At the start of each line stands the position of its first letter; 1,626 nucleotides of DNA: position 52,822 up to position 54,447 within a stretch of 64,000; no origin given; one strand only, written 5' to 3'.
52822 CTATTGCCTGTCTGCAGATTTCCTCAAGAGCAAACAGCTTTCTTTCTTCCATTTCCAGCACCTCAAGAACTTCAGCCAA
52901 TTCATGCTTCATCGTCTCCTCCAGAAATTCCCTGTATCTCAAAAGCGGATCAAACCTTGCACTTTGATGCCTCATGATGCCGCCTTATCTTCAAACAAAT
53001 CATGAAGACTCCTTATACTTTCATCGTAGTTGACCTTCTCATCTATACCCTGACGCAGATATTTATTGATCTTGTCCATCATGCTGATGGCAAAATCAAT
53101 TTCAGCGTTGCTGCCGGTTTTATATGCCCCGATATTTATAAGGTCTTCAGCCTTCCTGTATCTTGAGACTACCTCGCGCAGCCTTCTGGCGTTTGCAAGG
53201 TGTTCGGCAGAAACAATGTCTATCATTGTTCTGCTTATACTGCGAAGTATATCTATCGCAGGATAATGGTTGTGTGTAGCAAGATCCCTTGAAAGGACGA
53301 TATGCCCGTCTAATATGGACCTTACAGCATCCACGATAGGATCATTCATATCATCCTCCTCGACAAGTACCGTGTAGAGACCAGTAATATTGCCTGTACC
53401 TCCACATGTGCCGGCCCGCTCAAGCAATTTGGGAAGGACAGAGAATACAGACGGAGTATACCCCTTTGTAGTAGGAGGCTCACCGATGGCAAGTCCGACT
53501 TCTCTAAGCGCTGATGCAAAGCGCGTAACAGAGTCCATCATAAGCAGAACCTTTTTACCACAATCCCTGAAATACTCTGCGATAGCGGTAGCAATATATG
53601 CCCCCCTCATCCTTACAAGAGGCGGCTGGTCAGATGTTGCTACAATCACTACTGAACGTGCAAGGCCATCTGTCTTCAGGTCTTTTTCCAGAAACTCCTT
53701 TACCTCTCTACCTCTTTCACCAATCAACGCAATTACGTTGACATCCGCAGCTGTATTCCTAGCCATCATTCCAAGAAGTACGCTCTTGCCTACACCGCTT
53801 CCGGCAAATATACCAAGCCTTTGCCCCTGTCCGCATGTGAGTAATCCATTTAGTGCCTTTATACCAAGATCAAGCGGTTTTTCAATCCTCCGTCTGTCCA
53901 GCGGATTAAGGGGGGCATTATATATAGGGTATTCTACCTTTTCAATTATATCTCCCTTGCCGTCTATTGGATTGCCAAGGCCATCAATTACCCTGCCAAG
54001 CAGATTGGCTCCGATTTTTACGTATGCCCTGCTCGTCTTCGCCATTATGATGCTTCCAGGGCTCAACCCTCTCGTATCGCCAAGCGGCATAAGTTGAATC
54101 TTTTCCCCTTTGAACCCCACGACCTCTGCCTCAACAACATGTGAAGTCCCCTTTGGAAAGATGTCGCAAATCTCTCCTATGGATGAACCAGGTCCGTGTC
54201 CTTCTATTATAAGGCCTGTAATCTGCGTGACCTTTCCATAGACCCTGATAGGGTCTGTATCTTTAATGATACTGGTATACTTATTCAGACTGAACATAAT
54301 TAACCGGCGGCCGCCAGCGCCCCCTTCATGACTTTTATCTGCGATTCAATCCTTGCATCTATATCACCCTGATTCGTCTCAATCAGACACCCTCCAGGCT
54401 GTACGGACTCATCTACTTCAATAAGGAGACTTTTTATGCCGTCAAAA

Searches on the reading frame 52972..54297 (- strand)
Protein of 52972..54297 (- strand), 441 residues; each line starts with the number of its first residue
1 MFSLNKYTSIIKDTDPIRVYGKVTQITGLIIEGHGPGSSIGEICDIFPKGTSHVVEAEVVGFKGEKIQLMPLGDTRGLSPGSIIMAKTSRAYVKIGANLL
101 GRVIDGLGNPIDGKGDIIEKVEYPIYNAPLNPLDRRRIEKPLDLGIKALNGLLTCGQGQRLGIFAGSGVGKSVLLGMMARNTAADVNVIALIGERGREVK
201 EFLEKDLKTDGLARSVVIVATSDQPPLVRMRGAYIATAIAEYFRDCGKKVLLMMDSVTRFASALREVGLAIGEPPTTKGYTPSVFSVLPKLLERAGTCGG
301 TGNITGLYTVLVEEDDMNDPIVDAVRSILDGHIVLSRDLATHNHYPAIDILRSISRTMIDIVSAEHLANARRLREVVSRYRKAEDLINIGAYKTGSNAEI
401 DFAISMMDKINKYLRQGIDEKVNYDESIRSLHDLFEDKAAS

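Call 55: list_cluster_members(proteins=[window:52972-54297:-, window:40376-42517:-, window:54956-55969:-, window:21133-21921:-, window:12811-13665:-, window:6874-8232:-])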
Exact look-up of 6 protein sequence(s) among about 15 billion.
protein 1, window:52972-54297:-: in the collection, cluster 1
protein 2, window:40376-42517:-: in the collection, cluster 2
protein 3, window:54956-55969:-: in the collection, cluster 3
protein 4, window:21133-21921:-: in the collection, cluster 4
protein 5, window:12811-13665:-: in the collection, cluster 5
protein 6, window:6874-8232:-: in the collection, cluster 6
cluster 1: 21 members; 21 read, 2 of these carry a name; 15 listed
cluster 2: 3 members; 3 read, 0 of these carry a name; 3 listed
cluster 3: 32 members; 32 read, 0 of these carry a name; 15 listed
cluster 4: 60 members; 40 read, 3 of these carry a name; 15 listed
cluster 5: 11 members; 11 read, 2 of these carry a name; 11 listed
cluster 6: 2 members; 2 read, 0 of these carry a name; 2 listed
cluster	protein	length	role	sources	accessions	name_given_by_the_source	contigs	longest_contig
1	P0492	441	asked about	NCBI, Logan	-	-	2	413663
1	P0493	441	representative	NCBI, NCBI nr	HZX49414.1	MAG TPA: flagellar protein export ATPase FliI [Nitrospirota bacterium] | flagellar protein export ATPase FliI [Nitrospirota bacterium]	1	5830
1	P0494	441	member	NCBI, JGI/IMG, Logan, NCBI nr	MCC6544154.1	MAG: flagellar protein export ATPase FliI [Nitrospirae bacterium] | flagellar protein export ATPase FliI [Nitrospirota bacterium]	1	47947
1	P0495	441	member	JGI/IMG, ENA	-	-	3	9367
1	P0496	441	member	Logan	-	-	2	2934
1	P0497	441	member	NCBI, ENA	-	-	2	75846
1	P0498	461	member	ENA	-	-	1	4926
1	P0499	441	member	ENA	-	-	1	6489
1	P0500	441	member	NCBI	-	-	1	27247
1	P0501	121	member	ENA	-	-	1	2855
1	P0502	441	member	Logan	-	-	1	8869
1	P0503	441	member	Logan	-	-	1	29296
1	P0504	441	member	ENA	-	-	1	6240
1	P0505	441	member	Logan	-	-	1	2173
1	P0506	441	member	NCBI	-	-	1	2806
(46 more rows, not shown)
